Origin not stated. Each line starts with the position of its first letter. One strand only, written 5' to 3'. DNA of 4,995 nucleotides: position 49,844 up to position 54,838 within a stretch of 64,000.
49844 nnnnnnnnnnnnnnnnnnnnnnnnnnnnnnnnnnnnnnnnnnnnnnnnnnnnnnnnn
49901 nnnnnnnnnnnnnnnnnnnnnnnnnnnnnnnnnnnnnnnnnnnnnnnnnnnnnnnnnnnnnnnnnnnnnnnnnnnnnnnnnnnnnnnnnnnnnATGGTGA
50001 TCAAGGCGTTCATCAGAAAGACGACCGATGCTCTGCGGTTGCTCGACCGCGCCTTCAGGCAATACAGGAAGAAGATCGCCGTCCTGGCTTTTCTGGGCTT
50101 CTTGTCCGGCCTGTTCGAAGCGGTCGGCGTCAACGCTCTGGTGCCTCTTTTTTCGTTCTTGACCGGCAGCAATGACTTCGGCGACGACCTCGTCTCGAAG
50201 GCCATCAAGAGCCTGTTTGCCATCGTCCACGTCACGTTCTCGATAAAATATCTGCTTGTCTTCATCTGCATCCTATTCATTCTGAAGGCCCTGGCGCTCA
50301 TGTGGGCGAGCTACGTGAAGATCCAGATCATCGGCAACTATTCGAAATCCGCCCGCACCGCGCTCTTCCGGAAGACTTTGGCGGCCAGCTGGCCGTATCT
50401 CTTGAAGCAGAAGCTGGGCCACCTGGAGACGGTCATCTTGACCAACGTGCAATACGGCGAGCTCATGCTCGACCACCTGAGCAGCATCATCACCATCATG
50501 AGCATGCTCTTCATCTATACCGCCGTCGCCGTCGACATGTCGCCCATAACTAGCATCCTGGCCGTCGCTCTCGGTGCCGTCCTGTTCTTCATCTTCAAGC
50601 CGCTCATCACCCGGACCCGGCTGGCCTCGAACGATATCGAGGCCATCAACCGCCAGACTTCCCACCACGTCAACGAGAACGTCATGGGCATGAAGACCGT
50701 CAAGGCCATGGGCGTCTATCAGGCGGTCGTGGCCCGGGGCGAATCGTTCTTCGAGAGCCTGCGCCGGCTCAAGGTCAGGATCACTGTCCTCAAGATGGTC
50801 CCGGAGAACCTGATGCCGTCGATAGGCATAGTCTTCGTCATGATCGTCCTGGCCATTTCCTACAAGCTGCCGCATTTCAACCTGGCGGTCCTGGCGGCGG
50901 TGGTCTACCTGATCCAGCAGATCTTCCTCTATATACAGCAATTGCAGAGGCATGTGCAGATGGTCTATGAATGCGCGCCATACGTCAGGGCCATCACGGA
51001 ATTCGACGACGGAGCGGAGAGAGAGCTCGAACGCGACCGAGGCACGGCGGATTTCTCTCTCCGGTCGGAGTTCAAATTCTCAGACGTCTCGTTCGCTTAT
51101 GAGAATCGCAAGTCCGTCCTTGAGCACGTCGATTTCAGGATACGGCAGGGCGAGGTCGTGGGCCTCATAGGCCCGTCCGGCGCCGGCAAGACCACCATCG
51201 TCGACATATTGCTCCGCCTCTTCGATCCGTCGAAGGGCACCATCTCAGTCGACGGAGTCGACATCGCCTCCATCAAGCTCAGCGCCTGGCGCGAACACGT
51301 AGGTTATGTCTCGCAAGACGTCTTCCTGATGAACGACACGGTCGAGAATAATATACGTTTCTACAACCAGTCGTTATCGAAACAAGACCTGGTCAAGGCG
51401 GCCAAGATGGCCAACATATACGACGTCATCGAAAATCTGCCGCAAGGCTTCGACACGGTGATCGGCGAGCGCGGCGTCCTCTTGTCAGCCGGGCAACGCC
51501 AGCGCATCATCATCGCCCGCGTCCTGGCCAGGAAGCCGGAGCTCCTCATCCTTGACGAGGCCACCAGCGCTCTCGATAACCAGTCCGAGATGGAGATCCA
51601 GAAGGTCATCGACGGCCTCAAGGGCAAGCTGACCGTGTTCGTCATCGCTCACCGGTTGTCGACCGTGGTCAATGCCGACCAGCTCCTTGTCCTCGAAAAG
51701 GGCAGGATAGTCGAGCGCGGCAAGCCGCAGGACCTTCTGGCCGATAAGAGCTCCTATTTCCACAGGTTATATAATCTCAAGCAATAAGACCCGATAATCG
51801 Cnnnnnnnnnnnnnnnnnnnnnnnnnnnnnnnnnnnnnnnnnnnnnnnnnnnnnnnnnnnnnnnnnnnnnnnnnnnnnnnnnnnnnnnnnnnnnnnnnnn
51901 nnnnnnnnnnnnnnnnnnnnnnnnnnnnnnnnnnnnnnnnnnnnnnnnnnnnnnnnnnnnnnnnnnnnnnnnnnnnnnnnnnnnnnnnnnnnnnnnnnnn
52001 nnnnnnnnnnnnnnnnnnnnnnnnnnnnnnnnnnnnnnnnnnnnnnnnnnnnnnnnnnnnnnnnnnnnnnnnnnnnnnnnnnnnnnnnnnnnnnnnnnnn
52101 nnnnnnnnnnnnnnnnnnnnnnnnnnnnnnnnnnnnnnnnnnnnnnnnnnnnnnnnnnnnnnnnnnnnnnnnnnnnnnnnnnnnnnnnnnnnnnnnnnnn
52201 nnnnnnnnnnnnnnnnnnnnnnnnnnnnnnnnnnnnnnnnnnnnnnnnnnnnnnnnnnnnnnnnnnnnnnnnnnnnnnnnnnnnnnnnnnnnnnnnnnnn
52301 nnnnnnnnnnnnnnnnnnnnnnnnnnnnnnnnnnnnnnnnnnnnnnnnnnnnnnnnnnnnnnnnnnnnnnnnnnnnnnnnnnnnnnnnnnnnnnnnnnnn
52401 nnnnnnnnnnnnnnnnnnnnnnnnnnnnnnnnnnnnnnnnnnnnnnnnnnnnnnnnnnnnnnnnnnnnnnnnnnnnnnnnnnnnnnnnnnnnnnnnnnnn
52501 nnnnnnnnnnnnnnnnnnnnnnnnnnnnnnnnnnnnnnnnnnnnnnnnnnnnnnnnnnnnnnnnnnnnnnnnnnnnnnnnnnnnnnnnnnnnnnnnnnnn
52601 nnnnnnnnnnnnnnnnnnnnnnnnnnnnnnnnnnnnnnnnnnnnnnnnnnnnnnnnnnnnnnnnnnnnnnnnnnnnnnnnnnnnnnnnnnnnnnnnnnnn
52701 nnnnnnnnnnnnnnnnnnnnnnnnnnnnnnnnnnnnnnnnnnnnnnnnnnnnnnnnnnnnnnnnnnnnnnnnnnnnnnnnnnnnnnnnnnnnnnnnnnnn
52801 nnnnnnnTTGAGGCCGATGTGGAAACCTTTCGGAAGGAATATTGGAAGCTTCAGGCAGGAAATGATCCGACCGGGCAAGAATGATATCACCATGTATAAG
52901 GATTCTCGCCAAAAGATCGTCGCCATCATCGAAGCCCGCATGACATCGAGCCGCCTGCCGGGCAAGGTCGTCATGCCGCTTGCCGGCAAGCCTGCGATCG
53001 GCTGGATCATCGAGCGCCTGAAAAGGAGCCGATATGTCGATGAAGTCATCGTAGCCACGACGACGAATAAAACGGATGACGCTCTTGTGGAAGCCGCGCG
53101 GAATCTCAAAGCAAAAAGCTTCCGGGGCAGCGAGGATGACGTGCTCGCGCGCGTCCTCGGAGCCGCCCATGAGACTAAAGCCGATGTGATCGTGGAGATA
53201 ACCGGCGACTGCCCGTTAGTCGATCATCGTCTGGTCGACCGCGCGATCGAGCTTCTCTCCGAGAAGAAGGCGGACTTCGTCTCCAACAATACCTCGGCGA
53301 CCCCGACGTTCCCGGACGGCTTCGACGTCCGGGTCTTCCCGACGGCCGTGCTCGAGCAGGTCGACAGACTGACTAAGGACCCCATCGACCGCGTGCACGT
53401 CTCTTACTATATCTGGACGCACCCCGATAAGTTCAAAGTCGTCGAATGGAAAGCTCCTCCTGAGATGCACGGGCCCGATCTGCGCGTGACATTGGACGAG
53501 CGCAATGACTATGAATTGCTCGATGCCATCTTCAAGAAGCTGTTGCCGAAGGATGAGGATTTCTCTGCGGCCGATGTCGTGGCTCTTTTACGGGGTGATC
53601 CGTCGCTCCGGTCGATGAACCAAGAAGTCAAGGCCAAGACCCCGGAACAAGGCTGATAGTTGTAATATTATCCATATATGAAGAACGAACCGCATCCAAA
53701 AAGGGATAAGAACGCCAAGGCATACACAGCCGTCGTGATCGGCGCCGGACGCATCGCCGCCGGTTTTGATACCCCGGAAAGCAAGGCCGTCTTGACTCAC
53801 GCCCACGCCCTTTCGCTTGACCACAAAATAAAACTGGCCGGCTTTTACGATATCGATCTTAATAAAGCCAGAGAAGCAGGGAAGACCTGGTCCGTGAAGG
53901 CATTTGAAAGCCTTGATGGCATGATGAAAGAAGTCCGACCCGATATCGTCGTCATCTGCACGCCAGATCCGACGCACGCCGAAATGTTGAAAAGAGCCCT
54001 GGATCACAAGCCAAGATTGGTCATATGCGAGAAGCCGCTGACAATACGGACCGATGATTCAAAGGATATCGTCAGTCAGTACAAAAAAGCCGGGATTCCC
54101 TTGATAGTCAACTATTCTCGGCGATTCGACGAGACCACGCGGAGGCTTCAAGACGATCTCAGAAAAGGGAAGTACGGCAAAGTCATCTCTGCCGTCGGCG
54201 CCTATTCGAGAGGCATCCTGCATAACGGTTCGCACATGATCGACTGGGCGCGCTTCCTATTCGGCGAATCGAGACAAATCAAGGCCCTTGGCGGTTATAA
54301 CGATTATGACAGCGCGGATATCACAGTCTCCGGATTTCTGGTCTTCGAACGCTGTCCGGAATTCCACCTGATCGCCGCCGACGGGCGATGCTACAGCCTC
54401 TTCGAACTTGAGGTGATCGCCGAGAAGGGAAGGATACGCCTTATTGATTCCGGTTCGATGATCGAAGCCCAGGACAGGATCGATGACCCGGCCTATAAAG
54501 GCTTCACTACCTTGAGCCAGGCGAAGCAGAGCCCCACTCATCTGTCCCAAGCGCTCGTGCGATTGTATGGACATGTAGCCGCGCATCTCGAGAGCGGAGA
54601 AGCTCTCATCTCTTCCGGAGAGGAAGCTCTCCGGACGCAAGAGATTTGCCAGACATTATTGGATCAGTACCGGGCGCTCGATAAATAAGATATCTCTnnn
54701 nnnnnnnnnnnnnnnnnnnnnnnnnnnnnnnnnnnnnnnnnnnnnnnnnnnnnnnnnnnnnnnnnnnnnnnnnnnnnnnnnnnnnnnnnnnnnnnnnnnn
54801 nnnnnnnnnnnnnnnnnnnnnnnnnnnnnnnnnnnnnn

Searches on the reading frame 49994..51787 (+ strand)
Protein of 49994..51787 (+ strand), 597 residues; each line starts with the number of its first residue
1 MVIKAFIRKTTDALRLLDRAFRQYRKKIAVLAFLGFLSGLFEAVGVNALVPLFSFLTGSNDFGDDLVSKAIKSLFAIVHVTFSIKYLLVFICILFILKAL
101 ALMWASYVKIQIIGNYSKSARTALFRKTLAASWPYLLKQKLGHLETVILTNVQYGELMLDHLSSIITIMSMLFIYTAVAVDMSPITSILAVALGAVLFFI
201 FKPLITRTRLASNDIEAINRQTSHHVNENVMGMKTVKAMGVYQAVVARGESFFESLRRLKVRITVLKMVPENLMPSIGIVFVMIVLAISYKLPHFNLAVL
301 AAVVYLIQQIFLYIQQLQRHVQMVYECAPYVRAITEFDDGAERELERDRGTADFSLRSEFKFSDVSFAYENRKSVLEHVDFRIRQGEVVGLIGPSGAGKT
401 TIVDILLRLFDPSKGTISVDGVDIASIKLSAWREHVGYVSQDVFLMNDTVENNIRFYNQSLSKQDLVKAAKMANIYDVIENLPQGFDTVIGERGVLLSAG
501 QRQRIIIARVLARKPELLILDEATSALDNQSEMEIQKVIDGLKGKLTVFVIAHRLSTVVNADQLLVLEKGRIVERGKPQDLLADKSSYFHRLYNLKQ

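Call 50: search_protein_families(library=pfam, proteins=[window:49994-51787:+], max_evalue=0.001)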
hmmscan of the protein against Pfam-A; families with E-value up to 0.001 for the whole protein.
window:49994-51787:+ (597 aa): 6 families
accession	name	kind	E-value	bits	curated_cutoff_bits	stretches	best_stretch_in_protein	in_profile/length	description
PF00005.33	ABC_tran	-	1.2e-33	117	25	1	376-525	1-137/137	ABC transporter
PF00664.28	ABC_membrane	-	3.9e-10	40.3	28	1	30-294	3-251/274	ABC transporter transmembrane region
PF02463.25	SMC_N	-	1.9e-08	34.5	40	1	451-567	108-211/220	RecF/RecN/SMC N terminal domain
PF13555.12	AAA_29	-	9e-05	22.6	27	1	380-414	16-50/61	P-loop containing region of AAA domain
PF13191.12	AAA_16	-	0.00029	21.8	32.6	1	377-544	14-161/167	AAA ATPase domain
PF13304.12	AAA_21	-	0.00065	20.3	27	0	389-422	2-35/304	AAA domain, putative AbiEii toxin, Type IV TA system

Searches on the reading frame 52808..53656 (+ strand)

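Call 51: search_protein_families(library=pfam, proteins=[window:52808-53656:+], max_evalue=0.001)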
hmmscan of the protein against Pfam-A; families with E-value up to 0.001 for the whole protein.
window:52808-53656:+ (282 aa): 2 families
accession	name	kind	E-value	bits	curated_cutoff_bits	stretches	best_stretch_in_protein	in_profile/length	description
PF02348.25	CTP_transf_3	-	3.4e-29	102.6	22.6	1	38-210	1-170/217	Cytidylyltransferase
PF12804.13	NTP_transf_3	-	9.9e-09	36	27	1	52-191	15-147/160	MobA-like NTP transferase domain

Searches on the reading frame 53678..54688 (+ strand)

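Call 51: search_protein_families(library=pfam, proteins=[window:53678-54688:+], max_evalue=0.001)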
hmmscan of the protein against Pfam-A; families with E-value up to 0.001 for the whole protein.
window:53678-54688:+ (336 aa): 3 families
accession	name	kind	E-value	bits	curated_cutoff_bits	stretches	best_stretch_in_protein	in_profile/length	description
PF01408.29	GFO_IDH_MocA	-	1.4e-21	77.8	24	1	18-146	3-120/120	Oxidoreductase family, NAD-binding Rossmann fold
PF03447.22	NAD_binding_3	-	1.2e-05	26.4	24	1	49-143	20-114/116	Homoserine dehydrogenase, NAD binding domain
PF22725.1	GFO_IDH_MocA_C3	-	0.00013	22.4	27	1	180-254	46-124/124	GFO/IDH/MocA C-terminal domain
